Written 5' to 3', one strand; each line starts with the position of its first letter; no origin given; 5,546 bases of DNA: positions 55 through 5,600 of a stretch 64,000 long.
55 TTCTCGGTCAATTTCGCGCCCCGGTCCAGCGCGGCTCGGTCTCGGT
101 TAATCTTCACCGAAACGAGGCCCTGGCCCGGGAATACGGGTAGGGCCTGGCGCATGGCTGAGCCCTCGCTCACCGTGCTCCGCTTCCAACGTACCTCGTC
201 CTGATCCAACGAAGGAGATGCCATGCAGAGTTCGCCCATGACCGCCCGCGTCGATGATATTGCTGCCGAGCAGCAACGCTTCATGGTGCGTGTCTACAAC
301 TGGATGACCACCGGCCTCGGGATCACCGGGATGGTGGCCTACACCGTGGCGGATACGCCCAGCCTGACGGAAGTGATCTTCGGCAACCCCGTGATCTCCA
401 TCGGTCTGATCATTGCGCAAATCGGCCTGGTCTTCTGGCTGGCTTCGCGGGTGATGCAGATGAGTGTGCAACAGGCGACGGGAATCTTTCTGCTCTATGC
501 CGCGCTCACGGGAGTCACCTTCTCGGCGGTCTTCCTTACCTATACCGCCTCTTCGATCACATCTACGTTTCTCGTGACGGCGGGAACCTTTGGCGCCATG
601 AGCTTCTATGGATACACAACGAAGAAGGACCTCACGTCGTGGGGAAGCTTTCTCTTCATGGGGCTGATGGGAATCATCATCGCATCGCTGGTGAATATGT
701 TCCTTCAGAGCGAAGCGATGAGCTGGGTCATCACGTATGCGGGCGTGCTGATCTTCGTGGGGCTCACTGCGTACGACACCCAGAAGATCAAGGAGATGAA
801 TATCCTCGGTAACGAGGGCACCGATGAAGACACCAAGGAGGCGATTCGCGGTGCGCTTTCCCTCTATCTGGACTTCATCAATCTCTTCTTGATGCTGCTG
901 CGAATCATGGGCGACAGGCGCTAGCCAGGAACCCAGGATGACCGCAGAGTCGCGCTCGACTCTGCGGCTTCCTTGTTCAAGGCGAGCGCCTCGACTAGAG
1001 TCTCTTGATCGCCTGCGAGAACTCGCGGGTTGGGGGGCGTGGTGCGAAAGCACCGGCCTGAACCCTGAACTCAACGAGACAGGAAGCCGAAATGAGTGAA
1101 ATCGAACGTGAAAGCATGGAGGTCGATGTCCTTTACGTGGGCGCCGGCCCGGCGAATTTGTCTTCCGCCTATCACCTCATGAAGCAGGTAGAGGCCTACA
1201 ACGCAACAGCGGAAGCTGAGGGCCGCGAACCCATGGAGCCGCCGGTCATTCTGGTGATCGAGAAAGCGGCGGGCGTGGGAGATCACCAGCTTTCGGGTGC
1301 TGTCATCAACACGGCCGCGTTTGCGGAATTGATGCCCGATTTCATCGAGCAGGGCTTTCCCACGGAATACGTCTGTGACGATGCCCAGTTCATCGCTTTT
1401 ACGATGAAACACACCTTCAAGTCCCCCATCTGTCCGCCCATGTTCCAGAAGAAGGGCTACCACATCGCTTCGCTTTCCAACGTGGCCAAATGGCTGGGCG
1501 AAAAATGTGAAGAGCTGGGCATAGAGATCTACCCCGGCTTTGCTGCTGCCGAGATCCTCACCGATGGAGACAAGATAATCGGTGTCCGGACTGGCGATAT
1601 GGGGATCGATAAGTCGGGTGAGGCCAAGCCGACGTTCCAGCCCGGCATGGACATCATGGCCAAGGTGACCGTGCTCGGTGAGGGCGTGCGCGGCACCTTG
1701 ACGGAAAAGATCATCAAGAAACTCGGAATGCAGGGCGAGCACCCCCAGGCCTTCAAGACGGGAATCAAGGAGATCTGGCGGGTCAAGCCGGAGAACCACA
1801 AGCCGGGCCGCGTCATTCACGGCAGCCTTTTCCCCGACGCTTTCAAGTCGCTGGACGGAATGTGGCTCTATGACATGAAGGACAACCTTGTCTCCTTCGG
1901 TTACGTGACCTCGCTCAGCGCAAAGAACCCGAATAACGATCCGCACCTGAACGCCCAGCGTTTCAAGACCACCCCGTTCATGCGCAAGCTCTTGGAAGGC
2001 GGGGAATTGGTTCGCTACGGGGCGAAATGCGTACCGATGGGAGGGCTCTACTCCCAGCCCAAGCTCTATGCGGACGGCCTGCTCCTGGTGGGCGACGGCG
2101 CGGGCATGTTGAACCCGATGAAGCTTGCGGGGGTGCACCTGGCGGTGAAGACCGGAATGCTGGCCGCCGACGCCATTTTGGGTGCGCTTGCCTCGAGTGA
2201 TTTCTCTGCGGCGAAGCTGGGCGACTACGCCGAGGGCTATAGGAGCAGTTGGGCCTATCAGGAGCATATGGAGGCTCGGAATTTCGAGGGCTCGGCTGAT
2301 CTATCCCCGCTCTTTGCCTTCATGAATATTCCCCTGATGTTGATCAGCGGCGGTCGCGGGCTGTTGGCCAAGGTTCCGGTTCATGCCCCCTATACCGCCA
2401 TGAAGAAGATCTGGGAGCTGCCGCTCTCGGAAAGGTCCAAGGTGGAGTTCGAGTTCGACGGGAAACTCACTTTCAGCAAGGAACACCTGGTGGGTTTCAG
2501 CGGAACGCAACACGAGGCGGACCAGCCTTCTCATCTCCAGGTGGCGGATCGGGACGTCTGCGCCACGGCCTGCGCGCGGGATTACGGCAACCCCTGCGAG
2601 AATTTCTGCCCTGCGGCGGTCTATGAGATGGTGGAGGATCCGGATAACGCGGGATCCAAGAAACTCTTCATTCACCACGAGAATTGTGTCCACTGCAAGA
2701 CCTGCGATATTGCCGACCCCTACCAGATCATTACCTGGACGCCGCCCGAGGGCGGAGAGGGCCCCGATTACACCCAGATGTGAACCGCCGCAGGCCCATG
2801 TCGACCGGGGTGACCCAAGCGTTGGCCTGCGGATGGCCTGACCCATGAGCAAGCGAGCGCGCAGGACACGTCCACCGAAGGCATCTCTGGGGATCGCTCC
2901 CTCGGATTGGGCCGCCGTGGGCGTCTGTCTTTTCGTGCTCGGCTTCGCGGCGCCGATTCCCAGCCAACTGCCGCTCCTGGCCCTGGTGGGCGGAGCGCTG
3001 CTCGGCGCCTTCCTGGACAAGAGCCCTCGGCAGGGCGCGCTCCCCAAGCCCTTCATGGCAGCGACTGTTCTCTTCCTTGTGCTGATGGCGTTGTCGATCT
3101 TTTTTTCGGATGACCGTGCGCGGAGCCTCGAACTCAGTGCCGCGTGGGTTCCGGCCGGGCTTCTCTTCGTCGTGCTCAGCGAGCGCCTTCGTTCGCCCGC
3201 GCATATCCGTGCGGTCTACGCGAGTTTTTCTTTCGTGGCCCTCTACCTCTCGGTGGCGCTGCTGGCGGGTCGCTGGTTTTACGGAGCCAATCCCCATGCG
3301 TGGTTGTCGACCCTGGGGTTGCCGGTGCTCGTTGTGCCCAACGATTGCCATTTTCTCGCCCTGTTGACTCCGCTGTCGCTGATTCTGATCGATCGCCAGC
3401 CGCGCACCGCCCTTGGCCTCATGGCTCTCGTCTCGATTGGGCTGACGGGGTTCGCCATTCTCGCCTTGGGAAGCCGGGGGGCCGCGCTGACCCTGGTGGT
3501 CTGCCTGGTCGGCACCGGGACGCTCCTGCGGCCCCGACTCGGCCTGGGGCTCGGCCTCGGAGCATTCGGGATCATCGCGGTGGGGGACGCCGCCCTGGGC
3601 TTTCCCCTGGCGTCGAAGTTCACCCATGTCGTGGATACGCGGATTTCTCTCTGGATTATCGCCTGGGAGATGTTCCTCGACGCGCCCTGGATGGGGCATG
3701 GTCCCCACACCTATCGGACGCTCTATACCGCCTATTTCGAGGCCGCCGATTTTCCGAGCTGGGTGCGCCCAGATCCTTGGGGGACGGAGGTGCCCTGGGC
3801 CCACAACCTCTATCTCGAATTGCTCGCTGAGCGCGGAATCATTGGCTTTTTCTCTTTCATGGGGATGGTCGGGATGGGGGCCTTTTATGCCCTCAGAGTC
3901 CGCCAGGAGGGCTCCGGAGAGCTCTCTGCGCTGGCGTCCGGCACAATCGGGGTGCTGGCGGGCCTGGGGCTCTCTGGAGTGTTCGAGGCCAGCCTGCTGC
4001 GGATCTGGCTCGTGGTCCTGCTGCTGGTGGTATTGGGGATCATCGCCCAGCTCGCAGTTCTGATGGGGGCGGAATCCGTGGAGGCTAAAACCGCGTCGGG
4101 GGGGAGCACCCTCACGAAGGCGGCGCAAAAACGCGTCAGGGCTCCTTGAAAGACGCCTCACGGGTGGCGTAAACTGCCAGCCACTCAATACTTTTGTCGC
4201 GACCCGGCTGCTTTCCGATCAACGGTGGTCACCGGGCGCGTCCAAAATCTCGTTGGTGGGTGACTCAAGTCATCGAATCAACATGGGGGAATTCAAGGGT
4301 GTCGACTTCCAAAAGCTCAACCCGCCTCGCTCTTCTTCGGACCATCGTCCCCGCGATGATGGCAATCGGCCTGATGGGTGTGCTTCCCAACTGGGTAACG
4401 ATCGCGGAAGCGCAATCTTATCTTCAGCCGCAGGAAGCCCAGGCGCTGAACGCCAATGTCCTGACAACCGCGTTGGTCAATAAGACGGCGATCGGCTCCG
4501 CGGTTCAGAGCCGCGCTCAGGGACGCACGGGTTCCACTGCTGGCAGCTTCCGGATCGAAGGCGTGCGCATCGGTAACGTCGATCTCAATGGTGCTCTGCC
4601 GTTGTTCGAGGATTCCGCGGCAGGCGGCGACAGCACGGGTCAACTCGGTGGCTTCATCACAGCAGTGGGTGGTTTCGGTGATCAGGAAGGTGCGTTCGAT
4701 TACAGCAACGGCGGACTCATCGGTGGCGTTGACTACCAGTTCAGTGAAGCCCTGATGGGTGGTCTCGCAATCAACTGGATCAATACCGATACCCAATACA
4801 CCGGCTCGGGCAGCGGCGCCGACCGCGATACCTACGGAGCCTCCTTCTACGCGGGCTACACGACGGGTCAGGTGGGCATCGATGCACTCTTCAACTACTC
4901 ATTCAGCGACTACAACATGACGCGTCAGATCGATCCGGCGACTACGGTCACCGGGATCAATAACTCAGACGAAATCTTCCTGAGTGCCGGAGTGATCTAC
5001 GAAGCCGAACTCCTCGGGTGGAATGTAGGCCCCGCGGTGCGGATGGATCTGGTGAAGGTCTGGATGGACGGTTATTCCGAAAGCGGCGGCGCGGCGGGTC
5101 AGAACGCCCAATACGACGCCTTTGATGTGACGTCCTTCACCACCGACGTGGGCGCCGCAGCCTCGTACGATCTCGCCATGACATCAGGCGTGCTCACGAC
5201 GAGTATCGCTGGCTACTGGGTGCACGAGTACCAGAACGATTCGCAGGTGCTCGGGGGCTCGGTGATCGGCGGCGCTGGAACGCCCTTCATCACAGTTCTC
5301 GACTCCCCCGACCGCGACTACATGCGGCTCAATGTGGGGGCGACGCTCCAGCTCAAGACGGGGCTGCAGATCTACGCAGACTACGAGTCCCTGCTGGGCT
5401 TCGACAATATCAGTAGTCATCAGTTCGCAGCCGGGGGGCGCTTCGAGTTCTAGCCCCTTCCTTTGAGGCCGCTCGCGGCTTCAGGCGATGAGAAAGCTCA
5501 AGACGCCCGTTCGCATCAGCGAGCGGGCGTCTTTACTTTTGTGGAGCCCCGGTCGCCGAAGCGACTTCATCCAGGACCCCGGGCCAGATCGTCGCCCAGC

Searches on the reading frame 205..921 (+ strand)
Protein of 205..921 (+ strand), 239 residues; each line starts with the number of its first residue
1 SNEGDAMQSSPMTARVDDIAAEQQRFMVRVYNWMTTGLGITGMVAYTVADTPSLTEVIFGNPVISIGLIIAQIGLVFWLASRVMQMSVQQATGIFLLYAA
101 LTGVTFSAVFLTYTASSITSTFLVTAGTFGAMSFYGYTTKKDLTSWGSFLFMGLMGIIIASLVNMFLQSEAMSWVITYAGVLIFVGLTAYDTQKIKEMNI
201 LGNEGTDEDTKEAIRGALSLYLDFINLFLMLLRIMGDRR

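Call 48: search_protein_families(library=pfam, proteins=[window:205-921:+], max_evalue=0.0001)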
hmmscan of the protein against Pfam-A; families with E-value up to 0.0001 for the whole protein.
window:205-921:+ (239 aa): 1 family
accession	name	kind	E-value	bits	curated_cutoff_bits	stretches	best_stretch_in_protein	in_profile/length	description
PF01027.25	Bax1-I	-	5.9e-67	225.9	34.1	1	24-235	1-207/207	Inhibitor of apoptosis-promoting Bax1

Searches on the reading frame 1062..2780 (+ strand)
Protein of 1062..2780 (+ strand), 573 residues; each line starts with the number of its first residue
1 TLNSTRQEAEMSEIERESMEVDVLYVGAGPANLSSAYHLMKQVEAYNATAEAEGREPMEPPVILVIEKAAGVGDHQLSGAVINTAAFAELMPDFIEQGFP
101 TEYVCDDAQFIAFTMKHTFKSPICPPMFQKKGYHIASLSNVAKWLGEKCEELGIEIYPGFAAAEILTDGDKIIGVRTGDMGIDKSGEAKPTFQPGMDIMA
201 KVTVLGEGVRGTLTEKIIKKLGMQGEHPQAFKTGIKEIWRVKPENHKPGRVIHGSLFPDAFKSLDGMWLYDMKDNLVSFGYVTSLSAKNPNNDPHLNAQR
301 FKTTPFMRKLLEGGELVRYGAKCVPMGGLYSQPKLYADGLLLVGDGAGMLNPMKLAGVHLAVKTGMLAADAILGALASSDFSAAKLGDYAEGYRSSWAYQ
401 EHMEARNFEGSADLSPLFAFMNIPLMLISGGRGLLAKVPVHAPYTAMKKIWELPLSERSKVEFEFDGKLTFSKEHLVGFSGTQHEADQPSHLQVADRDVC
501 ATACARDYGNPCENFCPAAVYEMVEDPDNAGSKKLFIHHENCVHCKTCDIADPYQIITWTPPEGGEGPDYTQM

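Call 37: search_protein_families(library=pfam, proteins=[window:1062-2780:+], max_evalue=0.001)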
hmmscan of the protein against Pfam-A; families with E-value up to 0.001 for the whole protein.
window:1062-2780:+ (573 aa): 2 families
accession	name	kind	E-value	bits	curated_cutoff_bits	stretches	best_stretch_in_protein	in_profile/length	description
PF05187.19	Fer4_ETF_QO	-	3.6e-36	123.9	24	1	467-571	1-104/104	Electron transfer flavoprotein-ubiquinone oxidoreductase, 4Fe-4S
PF21162.3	ETFQO_UQ-bd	-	9.2e-26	90.7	27.7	1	231-324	1-96/96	ETF-QO, ubiquinone-binding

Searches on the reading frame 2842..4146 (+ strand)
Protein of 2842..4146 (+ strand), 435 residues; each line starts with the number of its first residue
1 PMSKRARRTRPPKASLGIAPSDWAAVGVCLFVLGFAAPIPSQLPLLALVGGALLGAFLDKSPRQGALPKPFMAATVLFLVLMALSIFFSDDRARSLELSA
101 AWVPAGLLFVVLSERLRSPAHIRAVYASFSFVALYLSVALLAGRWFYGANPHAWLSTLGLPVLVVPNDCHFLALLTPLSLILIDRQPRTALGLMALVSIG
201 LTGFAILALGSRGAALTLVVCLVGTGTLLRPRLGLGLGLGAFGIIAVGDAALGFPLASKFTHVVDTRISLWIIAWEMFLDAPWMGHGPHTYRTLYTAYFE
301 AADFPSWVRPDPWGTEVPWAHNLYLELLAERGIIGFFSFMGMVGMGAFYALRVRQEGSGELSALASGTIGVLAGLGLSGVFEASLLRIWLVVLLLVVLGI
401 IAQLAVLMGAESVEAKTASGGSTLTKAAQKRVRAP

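Call 37: search_protein_families(library=pfam, proteins=[window:2842-4146:+], max_evalue=0.001)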
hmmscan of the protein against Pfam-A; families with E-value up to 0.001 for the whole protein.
window:2842-4146:+ (435 aa): 1 family
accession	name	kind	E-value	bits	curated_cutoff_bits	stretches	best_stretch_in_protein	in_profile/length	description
PF04932.20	Wzy_C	-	2.8e-16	60.1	31.7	1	200-340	4-149/149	O-Antigen ligase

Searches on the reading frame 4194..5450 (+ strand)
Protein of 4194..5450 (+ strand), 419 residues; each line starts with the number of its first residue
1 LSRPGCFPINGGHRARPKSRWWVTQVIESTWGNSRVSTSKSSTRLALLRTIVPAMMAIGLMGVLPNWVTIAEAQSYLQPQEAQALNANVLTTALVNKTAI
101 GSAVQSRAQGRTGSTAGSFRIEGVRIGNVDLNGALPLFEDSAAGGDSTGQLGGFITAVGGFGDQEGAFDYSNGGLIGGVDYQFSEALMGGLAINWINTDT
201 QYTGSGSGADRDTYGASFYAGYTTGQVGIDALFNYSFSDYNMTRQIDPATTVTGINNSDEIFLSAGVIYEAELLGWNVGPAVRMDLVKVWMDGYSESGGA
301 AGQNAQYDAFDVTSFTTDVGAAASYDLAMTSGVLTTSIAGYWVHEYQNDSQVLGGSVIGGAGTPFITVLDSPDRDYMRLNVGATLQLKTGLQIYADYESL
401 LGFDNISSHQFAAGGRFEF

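Call 37: search_protein_families(library=pfam, proteins=[window:4194-5450:+], max_evalue=0.001)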
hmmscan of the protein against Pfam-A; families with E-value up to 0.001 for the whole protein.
window:4194-5450:+ (419 aa): 1 family
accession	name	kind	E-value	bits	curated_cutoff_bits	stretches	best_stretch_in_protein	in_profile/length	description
PF03797.25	Autotransporter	-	1.7e-40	139.8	26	1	155-398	3-255/255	Autotransporter beta-domain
